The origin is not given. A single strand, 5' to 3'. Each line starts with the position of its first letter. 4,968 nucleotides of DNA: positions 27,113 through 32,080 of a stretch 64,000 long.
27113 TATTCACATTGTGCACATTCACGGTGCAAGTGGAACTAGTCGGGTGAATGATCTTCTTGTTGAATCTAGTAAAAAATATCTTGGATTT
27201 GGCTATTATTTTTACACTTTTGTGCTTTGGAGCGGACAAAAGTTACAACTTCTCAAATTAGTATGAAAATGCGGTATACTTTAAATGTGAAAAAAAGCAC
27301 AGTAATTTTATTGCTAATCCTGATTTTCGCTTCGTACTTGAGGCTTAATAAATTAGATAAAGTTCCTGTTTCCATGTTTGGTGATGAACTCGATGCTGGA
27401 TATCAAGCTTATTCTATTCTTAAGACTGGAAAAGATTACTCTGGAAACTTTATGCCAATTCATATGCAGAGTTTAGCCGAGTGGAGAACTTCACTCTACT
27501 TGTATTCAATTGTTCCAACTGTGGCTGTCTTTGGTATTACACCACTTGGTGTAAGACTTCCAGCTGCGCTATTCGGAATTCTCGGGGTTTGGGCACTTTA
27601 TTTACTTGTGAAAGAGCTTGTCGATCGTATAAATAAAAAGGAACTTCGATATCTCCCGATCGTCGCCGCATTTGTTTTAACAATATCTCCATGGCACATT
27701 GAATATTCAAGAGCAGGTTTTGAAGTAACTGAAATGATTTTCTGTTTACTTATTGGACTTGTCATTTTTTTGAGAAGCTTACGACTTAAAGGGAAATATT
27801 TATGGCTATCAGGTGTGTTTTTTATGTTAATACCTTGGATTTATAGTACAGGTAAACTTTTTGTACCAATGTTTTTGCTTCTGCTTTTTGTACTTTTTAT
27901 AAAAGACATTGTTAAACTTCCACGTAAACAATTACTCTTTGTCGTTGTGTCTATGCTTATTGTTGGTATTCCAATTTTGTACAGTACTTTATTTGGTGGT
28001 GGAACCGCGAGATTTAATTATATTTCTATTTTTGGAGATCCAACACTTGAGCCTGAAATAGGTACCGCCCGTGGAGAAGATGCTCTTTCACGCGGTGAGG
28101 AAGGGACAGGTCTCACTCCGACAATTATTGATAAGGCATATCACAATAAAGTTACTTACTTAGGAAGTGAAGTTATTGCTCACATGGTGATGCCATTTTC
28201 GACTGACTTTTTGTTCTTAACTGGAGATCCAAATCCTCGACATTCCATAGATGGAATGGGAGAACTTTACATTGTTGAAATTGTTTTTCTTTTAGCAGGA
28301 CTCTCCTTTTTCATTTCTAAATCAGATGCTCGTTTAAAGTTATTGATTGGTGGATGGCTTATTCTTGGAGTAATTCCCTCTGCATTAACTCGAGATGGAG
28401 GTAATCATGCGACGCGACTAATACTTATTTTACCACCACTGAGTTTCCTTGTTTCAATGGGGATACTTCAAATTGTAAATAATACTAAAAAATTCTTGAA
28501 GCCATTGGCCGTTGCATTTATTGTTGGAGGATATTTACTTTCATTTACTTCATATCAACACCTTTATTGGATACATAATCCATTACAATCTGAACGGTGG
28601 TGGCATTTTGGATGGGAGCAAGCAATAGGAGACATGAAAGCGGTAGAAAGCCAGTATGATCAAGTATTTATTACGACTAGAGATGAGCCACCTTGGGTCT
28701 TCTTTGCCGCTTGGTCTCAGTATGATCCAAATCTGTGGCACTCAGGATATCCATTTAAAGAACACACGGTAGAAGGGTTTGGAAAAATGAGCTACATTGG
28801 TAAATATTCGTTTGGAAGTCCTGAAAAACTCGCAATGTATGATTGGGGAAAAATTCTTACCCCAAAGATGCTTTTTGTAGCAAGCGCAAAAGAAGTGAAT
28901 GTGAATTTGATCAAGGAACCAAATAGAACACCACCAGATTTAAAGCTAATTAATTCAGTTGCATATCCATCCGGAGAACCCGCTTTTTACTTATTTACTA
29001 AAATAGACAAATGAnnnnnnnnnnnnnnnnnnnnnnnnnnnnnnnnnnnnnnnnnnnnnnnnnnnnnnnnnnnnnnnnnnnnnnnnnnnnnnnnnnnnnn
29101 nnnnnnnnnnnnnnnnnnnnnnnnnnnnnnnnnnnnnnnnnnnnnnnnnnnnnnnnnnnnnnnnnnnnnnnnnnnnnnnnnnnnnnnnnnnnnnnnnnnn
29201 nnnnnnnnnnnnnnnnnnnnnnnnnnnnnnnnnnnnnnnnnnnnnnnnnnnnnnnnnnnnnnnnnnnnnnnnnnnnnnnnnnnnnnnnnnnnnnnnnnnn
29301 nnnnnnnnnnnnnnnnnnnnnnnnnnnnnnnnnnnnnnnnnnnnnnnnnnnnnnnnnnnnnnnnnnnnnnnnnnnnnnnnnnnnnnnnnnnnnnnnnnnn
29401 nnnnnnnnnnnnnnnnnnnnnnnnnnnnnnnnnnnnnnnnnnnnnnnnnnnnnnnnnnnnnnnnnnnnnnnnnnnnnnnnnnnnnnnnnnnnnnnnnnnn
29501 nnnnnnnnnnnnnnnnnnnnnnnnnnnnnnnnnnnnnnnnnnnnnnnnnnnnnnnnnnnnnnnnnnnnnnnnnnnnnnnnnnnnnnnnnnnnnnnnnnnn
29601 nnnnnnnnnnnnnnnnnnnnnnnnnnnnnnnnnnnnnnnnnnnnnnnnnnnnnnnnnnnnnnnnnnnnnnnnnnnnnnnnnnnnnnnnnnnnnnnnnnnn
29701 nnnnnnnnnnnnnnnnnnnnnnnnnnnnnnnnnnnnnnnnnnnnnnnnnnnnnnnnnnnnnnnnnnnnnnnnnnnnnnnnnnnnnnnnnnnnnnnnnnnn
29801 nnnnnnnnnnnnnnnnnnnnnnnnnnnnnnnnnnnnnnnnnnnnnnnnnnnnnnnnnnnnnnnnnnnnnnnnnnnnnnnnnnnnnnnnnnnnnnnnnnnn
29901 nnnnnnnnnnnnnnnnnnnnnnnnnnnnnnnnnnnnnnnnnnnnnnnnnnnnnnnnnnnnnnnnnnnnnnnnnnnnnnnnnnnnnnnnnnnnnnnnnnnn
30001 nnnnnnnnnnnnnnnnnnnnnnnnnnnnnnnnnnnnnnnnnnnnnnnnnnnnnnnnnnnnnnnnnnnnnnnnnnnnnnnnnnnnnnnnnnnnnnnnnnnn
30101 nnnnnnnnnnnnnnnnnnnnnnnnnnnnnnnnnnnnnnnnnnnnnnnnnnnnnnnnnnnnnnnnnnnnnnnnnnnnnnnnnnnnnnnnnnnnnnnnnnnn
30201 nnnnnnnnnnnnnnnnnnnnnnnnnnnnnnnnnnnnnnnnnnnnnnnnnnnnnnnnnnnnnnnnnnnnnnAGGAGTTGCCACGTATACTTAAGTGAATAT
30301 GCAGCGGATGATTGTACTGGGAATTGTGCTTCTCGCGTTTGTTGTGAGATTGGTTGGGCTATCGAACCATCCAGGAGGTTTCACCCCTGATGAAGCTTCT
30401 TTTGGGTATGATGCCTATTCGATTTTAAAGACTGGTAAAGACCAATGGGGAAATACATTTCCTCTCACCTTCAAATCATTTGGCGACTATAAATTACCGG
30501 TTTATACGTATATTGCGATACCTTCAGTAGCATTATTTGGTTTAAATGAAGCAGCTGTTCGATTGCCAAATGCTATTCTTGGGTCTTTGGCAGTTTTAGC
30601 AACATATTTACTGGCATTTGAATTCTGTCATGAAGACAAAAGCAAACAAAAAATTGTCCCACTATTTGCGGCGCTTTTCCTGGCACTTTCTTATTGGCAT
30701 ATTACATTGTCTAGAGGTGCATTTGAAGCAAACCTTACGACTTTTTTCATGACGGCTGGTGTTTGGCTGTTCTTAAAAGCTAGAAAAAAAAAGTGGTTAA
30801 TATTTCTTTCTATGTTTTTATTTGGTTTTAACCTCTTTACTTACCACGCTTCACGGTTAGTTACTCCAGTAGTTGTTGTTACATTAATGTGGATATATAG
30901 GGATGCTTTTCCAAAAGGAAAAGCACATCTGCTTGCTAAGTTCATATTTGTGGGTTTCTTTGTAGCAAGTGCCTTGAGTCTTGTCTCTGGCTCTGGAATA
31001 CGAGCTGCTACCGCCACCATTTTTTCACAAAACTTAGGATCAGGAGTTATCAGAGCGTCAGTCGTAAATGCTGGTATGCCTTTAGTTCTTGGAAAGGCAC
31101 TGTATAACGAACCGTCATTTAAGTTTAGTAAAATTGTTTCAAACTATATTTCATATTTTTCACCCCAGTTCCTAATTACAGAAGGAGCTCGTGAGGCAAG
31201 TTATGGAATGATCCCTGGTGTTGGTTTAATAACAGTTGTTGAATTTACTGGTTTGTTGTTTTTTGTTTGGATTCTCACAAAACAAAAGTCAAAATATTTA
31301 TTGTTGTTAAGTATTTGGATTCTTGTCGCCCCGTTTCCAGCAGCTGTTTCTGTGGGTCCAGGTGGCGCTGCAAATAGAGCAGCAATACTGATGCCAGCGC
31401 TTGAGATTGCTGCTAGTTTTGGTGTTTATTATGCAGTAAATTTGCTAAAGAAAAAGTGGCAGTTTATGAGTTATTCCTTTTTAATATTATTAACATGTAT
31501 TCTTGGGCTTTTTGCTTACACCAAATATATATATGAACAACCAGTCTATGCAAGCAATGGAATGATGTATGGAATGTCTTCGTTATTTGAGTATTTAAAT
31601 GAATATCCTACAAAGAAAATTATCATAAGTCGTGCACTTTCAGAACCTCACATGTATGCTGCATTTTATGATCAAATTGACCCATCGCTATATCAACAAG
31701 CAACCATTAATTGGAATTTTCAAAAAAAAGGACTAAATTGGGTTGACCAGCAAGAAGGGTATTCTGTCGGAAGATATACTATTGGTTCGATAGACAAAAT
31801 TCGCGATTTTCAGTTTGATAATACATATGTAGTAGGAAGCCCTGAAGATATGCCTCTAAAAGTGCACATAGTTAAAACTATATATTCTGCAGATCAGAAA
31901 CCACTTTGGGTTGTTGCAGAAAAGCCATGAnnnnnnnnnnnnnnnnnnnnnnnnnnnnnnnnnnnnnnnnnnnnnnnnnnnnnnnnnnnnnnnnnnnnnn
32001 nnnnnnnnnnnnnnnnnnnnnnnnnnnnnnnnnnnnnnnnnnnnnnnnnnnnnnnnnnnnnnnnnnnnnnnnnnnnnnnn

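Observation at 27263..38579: Near-tandem array of five PMT-like GT-C paralogs sharing a DE-x3-GY-x-AYS-ILKTG-x-DE-xGN loop motif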

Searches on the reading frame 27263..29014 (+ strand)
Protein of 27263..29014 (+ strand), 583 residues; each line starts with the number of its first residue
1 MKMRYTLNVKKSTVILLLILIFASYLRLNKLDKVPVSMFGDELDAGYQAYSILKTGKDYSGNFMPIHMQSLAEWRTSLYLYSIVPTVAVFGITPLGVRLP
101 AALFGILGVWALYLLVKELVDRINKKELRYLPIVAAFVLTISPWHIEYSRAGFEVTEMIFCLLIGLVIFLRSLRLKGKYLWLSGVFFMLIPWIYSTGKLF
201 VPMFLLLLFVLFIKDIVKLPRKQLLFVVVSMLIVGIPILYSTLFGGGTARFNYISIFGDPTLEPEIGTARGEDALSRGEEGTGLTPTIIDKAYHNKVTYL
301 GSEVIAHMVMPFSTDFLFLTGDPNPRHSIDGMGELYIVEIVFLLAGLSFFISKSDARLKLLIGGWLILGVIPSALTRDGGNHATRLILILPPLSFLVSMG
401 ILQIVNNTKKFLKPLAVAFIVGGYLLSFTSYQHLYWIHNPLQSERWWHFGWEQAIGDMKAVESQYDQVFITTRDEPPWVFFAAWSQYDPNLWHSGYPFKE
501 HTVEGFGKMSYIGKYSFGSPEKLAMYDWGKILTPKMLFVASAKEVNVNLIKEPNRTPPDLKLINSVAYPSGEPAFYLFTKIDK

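Call 4: search_protein_families(library=pfam, proteins=[window:27263-29014:+], max_evalue=0.01)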
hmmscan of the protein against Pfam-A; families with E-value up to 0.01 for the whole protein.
window:27263-29014:+ (583 aa): 2 families
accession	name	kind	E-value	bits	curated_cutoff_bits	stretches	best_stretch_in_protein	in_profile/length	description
PF13231.12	PMT_2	-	0.0006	20.5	26.1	1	86-234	13-154/160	Dolichyl-phosphate-mannose-protein mannosyltransferase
PF03779.20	SPW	-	0.0074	17.2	31.5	1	131-196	5-73/93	SPW repeat domain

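Call 10: search_protein_families(library=ncbifam, proteins=[window:27263-29014:+], max_evalue=0.01)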
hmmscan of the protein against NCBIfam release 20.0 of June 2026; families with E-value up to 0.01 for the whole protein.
window:27263-29014:+ (583 aa): 2 families
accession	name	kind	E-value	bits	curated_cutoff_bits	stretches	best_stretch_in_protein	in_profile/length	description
TIGR03663.1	TIGR03663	subfamily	2e-07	30.4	126.25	1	15-268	3-238/435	flippase activity-associated protein Agl23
NF047440.1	LA3751_2_3_fam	subfamily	2.2e-05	23.5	200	1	103-237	103-236/460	LA_3751/LA_3752 family putative glycosyltransferase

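Call 16: find_related_loci(query=A1, collection=genome_contigs, flank=10000)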
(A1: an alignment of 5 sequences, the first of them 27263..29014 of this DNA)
Query A1 (583 aa) in genome_contigs; peptide patterns used: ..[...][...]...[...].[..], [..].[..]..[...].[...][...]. (x = any residue, [..] = any of these).
600 stretches matched a pattern (row limit reached: there are more); 574 encode a relative of the query (tblastn E <= 1e-3); the best 80 are kept; 78 distinct loci.
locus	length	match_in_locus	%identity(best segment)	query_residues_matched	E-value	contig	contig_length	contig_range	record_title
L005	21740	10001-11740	60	2-579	0e+0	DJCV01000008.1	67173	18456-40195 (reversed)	MAG TPA_asm: Candidatus Woesebacteria bacterium UBA5941 UBA5941_contig_4, whole genome shotgun sequence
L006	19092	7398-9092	58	9-579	0e+0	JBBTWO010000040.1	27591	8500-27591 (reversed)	MAG: Patescibacteria group bacterium isolate H41-bin046_1 H41_bin046_1_000000000040, whole genome shotgun sequence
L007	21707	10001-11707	56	5-579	0e+0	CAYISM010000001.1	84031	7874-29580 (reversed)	MAG TPA_asm: uncultured Gammaproteobacteria bacterium isolate ERP119705_co3_788 genome assembly, contig: NODE_170_length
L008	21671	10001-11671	53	10-579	0e+0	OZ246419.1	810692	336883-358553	MAG: uncultured Gammaproteobacteria bacterium isolate binchicken_co84_156 genome assembly, chromosome: 1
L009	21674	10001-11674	52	16-578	0e+0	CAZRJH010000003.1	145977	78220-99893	MAG TPA_asm: uncultured Gammaproteobacteria bacterium isolate SRP342105_co1_321 genome assembly, contig: NODE_121_length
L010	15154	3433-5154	53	8-580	0e+0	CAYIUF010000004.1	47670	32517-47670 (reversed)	MAG TPA_asm: uncultured Gammaproteobacteria bacterium isolate ERP119705_co5_572 genome assembly, contig: NODE_694_length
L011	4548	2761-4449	54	10-579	0e+0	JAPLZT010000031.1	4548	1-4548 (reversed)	MAG: Candidatus Woesebacteria bacterium isolate LacPavin_0920_WC90_MAG_37_8 LacPavin_0920_WC90_scaffold_206316, whole ge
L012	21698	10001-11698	50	10-579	2e-180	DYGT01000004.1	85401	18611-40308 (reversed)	MAG TPA_asm: Candidatus Microgenomatus sp. isolate BE2012_6_40_25 Afr_mines_BE2012_152_length_85401_cov_11_084409, whole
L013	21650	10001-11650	50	15-579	9e-176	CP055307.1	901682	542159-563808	MAG: Candidatus Woesebacteria bacterium isolate Ch104b chromosome, complete genome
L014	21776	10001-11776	48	1-582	1e-169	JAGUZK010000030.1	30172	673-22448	MAG: Candidatus Woesebacteria bacterium isolate DeMMO6_59 c_000000001932, whole genome shotgun sequence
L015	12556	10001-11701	47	23-582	2e-160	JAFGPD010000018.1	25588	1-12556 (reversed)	MAG: Candidatus Woesebacteria bacterium isolate Zod_Metabat.670 k87_2952426, whole genome shotgun sequence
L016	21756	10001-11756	49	9-583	1e-147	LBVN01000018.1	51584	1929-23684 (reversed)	MAG: Candidatus Woesebacteria bacterium GW2011_GWB1_38_8b UT10_C0018, whole genome shotgun sequence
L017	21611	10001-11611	47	27-580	8e-145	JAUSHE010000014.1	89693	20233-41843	MAG: Candidatus Daviesbacteria bacterium isolate E14_metabat.bin.170_sub E14_k141_1409817, whole genome shotgun sequence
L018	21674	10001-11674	43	16-580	2e-139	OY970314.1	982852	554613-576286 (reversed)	MAG: Candidatus Woesebacteria bacterium isolate MFD01299.bin.c.5 genome assembly, chromosome: 1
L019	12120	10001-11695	54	1-579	0e+0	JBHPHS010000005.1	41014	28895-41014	Patescibacteria group bacterium isolate SAG AM-312-A20 AM-312-A20_NODE_5, whole genome shotgun sequence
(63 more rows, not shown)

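Call 81: search_protein_representatives(alignment_id=A1)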
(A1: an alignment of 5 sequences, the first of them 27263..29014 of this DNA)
Query: 5 sequences, 561 profile positions. Proteins with E-value up to 0.001 (for the whole library): 23901; up to 1e-10: 13300; up to 1e-30: 5877. The best 150 are listed.
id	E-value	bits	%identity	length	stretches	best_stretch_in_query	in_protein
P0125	8.1e-197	671.7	-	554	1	1-560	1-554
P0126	9.4e-168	575.7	-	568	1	13-558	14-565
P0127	1.7e-162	558.4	-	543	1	8-560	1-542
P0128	1.9e-155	535.1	-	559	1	13-561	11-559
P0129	2.1e-155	534.9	-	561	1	10-559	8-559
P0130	1.3e-151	522.4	-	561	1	8-555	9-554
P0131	4.6e-151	520.6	-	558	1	13-561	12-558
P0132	8.3e-151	519.8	-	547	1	9-560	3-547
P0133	3.5e-150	517.7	-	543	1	8-559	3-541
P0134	1.0e-149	516.2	-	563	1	6-560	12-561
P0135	7.6e-149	513.3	-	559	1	3-559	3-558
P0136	6.7e-148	510.2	-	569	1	7-560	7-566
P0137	9.3e-148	509.7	-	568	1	11-560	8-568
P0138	2.0e-147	508.7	-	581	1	12-559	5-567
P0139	8.1e-147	506.6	-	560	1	9-558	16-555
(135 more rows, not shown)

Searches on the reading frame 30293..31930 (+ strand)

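Call 4: search_protein_families(library=pfam, proteins=[window:30293-31930:+], max_evalue=0.01)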
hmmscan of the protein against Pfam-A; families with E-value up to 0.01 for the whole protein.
window:30293-31930:+ (545 aa): 2 families
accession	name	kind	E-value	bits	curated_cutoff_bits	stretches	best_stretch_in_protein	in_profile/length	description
PF02366.24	PMT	-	2.1e-06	28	22.7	1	69-200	64-205/245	Dolichyl-phosphate-mannose-protein mannosyltransferase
PF13231.12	PMT_2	-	2.3e-06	28.4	26.1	1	69-222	4-154/160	Dolichyl-phosphate-mannose-protein mannosyltransferase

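Call 10: search_protein_families(library=ncbifam, proteins=[window:30293-31930:+], max_evalue=0.01)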
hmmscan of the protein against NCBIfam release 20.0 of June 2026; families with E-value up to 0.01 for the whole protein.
window:30293-31930:+ (545 aa): 2 families
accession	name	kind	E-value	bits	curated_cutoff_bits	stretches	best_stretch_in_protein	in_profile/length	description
TIGR03663.1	TIGR03663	subfamily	4.4e-05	22.7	126.25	1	7-427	3-386/435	flippase activity-associated protein Agl23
NF006573.0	PRK09094.1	equivalog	0.0094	16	105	1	150-197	10-57/114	Na+/H+ antiporter subunit C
